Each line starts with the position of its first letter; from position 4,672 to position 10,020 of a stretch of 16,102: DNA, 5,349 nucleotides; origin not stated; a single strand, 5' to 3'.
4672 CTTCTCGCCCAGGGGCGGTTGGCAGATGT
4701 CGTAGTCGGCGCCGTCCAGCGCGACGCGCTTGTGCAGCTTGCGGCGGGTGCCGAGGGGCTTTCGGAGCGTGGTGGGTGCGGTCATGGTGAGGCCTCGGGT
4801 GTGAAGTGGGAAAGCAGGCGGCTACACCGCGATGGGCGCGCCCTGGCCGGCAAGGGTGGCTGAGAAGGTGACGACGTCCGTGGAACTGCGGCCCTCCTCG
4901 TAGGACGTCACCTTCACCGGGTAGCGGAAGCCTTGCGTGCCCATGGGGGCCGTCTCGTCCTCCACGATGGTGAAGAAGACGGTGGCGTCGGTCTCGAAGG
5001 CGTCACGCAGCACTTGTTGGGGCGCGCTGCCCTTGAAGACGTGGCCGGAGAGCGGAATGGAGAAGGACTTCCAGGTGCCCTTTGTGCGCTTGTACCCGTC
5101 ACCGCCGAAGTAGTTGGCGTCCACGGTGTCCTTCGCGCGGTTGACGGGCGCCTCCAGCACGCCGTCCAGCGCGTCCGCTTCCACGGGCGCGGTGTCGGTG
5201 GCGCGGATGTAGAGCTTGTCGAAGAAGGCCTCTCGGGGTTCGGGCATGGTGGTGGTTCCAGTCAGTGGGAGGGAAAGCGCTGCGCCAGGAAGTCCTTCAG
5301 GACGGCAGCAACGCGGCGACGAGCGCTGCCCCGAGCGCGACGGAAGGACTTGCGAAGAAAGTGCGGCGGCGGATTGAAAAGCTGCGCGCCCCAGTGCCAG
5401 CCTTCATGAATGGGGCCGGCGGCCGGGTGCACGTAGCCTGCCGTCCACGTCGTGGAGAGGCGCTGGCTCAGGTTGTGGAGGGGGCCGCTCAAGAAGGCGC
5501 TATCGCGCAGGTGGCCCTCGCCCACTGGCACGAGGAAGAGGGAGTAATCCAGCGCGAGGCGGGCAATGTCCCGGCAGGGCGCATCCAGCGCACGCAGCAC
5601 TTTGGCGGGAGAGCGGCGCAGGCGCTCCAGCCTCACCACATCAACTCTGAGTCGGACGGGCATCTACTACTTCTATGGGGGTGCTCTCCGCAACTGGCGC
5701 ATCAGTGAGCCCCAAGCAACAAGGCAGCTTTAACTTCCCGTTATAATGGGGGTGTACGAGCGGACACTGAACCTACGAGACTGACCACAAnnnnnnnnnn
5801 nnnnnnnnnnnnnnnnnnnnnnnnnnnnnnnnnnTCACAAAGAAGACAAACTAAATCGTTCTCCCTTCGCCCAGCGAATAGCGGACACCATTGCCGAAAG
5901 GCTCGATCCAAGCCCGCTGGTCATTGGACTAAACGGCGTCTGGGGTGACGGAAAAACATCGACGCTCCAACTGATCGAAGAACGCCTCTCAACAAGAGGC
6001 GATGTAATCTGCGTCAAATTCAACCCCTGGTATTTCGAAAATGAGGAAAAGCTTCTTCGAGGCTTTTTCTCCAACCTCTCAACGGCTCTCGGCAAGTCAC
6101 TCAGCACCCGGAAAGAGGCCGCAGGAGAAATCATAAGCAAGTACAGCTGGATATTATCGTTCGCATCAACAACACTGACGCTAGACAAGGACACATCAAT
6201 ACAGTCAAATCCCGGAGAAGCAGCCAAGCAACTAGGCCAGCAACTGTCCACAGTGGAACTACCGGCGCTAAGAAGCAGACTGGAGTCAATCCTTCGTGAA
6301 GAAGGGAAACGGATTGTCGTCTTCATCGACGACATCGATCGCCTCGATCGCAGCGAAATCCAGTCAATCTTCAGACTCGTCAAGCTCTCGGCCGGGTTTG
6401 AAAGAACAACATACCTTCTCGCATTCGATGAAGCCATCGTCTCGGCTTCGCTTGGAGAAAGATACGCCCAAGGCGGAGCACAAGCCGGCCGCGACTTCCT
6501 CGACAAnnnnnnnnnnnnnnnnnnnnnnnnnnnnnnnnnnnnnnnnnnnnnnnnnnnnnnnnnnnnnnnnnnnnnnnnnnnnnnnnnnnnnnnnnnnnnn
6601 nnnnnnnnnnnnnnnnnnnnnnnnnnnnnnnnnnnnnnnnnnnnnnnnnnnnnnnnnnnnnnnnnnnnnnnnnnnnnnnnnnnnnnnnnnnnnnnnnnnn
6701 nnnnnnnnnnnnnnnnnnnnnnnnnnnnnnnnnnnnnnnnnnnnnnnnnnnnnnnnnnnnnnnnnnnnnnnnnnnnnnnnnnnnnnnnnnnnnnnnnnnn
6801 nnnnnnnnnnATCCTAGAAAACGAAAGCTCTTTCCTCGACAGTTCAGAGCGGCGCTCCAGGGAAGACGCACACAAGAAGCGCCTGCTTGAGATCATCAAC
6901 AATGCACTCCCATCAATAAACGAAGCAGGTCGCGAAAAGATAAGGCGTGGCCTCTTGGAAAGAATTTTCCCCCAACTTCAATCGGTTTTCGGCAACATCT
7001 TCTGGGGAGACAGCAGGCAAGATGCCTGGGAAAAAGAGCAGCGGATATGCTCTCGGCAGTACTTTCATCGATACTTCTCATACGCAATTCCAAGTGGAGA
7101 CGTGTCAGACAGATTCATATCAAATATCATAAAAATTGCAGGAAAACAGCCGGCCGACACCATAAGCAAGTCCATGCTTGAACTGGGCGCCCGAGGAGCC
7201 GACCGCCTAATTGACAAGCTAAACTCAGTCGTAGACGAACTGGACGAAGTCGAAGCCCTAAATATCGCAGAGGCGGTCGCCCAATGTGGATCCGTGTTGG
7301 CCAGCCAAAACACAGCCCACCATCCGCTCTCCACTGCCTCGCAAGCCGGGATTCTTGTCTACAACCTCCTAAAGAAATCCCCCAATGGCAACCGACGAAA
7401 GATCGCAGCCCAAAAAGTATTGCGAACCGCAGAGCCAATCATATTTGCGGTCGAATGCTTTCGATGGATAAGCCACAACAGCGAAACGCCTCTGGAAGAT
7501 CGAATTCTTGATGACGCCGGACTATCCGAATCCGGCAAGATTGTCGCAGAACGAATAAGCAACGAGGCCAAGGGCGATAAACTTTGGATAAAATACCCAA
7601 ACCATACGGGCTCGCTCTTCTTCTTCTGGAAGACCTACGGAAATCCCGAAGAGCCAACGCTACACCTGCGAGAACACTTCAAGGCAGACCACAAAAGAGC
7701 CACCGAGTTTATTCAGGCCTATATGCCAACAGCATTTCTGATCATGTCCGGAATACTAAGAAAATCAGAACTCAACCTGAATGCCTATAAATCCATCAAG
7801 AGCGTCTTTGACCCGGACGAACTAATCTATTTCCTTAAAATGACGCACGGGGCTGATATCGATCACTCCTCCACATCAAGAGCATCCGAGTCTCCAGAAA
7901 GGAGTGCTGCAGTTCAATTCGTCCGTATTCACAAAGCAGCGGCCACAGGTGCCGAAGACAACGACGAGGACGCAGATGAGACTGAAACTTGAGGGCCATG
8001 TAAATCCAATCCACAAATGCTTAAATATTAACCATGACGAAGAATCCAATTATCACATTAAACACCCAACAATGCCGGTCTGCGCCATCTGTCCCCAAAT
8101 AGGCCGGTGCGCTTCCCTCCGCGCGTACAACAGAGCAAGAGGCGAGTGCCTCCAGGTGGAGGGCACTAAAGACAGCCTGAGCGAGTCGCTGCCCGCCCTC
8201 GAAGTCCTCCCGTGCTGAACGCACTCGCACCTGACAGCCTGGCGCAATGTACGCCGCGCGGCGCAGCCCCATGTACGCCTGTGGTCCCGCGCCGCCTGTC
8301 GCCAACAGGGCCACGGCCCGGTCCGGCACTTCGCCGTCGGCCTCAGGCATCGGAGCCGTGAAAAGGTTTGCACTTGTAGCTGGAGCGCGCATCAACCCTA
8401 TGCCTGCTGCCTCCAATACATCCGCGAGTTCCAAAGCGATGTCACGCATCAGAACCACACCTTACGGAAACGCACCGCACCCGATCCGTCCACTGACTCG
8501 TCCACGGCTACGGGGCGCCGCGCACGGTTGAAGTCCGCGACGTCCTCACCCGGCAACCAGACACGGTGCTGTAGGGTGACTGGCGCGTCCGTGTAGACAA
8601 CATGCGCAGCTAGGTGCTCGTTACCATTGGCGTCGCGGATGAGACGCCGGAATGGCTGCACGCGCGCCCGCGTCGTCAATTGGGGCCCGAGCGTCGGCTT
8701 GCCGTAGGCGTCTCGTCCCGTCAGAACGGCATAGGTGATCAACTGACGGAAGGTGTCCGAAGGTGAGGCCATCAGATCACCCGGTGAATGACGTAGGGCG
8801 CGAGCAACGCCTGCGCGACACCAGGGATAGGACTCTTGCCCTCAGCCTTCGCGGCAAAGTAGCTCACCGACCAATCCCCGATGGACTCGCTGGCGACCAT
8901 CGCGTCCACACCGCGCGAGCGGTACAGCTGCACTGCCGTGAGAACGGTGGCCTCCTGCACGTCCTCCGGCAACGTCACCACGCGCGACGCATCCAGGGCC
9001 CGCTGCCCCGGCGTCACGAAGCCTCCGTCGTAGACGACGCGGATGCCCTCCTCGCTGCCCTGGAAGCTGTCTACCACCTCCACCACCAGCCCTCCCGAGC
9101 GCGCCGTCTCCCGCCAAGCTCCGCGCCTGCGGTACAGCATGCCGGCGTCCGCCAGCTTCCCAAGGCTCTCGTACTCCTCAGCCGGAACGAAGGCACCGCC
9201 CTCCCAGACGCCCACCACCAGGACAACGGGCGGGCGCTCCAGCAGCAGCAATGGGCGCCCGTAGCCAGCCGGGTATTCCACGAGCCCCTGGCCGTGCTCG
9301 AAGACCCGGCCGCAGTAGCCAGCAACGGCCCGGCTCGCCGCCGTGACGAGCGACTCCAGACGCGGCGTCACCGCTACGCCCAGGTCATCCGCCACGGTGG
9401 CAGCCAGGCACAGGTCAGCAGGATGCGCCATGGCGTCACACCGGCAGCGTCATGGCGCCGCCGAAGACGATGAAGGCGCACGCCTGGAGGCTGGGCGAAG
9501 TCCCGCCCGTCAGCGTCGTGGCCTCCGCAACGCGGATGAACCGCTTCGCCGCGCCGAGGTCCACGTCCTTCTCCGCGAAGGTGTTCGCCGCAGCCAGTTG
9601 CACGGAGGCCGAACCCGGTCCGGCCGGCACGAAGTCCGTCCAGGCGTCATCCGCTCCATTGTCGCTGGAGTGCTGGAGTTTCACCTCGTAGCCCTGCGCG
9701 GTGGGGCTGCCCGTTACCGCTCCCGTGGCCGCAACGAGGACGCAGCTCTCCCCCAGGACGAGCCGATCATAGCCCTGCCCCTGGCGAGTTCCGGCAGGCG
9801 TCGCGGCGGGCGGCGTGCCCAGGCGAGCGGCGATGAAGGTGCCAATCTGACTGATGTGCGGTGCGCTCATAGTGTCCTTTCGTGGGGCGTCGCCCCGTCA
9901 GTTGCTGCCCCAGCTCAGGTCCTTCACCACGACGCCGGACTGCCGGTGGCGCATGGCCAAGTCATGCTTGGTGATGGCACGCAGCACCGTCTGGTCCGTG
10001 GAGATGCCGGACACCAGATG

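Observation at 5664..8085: A KAP-family P-loop NTPase moron embedded antisense in the head-tail joining block: a candidate prophage-encoded abortive-infection / exclusion function.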

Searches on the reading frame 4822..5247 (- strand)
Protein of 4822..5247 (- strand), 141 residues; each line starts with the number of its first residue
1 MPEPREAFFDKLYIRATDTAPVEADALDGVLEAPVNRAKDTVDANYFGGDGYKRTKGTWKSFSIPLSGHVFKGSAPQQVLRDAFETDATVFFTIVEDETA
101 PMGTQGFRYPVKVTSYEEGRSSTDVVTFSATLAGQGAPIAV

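Call 6: search_protein_families(library=pfam, proteins=[window:4822-5247:-], max_evalue=0.01)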
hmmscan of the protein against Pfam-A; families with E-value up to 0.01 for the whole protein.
window:4822-5247:- (141 aa): 1 family
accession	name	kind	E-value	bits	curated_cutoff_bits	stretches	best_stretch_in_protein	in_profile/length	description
PF06199.17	Phage_tail_2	-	1.3e-05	25.7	23.8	1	10-138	6-130/132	Phage tail tube protein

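Call 8: search_protein_families(library=phrogs, proteins=[window:4822-5247:-], max_evalue=0.001)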
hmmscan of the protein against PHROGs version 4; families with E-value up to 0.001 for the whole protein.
window:4822-5247:- (141 aa): 3 families
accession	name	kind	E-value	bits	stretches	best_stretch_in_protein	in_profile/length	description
phrog_1407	-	tail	5.5e-15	56.6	1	27-138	47-161/258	major tail protein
phrog_41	-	tail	1e-06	29.6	1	48-139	62-149/245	major tail protein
phrog_158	-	tail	1.3e-06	29.1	1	34-139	52-157/376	major tail protein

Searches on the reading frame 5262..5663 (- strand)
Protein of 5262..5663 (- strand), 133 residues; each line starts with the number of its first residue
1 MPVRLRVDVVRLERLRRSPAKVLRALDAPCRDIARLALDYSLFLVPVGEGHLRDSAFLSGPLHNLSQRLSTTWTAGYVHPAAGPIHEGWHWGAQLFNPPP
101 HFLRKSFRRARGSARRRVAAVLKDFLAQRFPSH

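Call 6: search_protein_families(library=pfam, proteins=[window:5262-5663:-], max_evalue=0.01)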
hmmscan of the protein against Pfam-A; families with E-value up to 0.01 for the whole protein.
window:5262-5663:- (133 aa): 0 families

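Call 8: search_protein_families(library=phrogs, proteins=[window:5262-5663:-], max_evalue=0.001)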
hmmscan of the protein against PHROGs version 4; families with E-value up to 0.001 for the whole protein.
window:5262-5663:- (133 aa): 1 family
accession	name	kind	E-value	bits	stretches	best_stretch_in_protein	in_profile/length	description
phrog_5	-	connector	3.6e-05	24.7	1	7-127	93-210/239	tail completion or Neck1 protein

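Call 19: search_protein_families(library=ncbifam, proteins=[window:5262-5663:-], max_evalue=0.01)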
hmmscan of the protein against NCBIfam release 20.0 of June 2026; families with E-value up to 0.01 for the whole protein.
window:5262-5663:- (133 aa): 0 families

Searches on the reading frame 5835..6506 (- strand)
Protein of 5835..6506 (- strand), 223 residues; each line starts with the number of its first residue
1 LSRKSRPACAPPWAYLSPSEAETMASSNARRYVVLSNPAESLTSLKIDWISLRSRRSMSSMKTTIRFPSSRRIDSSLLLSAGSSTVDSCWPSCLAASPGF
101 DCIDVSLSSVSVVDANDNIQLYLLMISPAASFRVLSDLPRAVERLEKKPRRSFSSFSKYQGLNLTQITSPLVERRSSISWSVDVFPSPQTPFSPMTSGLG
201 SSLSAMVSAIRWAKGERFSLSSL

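Call 117: search_dna_similar(query=window:5835-6506:-, collection=phages, mode=protein, max_rows=5, max_evalue=0.001)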
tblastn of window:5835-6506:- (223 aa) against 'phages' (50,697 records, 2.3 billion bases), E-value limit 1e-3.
No match.

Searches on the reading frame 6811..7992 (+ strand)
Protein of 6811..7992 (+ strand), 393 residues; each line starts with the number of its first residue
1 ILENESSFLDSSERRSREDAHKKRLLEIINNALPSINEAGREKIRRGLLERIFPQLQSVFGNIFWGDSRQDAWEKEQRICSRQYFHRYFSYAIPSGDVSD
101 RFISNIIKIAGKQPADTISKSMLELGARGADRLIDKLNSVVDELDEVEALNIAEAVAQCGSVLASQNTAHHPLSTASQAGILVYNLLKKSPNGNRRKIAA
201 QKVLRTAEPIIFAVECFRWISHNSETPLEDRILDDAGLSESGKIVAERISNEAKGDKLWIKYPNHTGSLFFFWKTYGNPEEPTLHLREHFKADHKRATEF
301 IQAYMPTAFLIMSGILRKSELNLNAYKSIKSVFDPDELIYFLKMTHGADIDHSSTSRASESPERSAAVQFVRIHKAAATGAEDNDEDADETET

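Call 77: predict_structure(alignment_id=A6)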
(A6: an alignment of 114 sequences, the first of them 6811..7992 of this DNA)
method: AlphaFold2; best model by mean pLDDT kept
length: 393 residues; sequences in the alignment: 114
mean_pLDDT: 89.0   pTM: 0.83
mean pLDDT of the five models: 89.0, 88.3, 86.2, 85.4, 84.5
residues with pLDDT >= 90: 255; 70-90: 109; 50-70: 18; < 50: 11
segments of 3 or more residues with pLDDT < 50: 383-393
pLDDT, mean of each block of 10 residues (from residue 1): 85 64 90 92 93 88 81 87 86 84 94 94 88 92 96 97 73 85 97 96 97 97 92 97 98 92 94 97 97 96 87 81 95 97 95 77 93 91 50 36
secondary structure, 60 per line:
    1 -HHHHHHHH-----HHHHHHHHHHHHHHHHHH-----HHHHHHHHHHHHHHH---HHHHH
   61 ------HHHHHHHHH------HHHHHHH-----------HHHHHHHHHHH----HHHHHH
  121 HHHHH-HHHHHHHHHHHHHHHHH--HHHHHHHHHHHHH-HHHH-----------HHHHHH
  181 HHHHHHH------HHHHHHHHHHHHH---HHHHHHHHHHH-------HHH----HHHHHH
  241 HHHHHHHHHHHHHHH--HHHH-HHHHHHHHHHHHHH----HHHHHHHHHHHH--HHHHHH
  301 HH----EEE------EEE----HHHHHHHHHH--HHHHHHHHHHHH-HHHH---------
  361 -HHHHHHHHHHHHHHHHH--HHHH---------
elements in order: H2-9 H15-32 H38-52 H56-60 H67-75 H82-88 H100-110 H115-125 H127-143 H146-158 H160-163 H175-187 H194-206 H210-220 H235-255 H258-261 H263-276 H281-292 H295-302 E307-309 E316-318 H323-332 H335-346 H348-351 H362-378 H381-384

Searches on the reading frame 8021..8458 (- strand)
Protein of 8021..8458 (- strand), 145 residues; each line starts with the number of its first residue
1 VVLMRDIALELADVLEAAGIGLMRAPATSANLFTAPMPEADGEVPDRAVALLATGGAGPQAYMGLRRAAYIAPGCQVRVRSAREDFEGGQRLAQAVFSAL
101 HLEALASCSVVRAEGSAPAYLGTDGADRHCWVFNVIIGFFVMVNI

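Call 6: search_protein_families(library=pfam, proteins=[window:8021-8458:-], max_evalue=0.01)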
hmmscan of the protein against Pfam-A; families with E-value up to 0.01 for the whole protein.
window:8021-8458:- (145 aa): 1 family
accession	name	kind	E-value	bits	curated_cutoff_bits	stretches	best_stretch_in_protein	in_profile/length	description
PF12691.13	Phage_tail_terminator_6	-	4e-09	37.1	23.8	1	27-135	14-112/118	Bacteriophage tail terminator protein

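Call 8: search_protein_families(library=phrogs, proteins=[window:8021-8458:-], max_evalue=0.001)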
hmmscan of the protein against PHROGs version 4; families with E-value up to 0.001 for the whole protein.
window:8021-8458:- (145 aa): 1 family
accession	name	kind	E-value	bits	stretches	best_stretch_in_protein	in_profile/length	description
phrog_2595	-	connector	6.9e-08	33.5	1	43-135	43-134/143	head-tail connector protein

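Call 19: search_protein_families(library=ncbifam, proteins=[window:8021-8458:-], max_evalue=0.01)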
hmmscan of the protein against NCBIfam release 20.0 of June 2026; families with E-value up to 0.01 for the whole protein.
window:8021-8458:- (145 aa): 0 families

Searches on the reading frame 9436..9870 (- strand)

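Call 6: search_protein_families(library=pfam, proteins=[window:9436-9870:-], max_evalue=0.01)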
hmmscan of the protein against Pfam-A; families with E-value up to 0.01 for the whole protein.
window:9436-9870:- (144 aa): 0 families

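Call 8: search_protein_families(library=phrogs, proteins=[window:9436-9870:-], max_evalue=0.001)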
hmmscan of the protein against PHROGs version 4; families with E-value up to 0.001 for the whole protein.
window:9436-9870:- (144 aa): 2 families
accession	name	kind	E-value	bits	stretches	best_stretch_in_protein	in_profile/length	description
phrog_5707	-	unknown function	4.2e-11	43.9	1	15-141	12-131/134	-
phrog_427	-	unknown function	0.00035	21.6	1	40-137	41-131/142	-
